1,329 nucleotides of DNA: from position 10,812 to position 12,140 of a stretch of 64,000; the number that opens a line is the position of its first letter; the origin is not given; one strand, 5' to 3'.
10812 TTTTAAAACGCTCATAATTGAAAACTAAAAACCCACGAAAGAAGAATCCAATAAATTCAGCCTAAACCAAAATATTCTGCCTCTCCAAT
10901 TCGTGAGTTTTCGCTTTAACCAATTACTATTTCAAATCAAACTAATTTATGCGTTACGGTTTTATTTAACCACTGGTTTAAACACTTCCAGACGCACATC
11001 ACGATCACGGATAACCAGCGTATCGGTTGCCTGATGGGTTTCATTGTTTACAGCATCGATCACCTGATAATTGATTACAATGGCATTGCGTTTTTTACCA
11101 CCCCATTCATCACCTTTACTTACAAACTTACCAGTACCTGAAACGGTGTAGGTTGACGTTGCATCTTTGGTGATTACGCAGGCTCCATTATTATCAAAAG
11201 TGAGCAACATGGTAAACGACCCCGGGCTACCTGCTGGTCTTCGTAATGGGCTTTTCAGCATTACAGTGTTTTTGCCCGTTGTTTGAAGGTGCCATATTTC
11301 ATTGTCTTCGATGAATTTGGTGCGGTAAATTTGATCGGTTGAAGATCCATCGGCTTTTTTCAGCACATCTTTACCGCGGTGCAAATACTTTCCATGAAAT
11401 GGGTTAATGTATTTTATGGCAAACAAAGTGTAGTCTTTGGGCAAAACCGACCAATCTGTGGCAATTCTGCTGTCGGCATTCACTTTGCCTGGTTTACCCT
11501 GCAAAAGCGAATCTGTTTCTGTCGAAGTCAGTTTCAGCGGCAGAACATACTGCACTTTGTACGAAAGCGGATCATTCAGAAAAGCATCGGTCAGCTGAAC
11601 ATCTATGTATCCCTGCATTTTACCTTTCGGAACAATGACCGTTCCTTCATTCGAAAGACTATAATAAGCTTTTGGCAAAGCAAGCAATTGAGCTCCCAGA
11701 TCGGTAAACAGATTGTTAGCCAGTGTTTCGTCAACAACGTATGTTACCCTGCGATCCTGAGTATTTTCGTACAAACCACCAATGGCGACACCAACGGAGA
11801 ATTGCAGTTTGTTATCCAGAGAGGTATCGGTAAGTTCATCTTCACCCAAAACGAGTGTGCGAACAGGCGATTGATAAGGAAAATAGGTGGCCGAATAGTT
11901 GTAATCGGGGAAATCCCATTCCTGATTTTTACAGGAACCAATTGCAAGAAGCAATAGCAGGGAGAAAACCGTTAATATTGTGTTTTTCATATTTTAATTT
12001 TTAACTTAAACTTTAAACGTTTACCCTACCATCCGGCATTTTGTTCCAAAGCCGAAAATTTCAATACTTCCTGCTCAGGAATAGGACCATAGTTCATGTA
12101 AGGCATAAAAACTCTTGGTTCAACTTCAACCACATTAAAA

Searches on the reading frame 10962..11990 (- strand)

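Call 28: search_protein_families(library=pfam, proteins=[window:10962-11990:-], max_evalue=0.001)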
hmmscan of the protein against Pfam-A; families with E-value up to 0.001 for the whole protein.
window:10962-11990:- (342 aa): 2 families
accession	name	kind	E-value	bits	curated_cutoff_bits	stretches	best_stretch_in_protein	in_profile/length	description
PF18620.7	DUF5627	-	3.8e-34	118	31.3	1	197-331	1-133/133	Domain of unknown function (DUF5627)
PF08522.16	BT_3987-like_N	-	9.7e-19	68.7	25.9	1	33-160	4-119/120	BT_3987-like, N-terminal domain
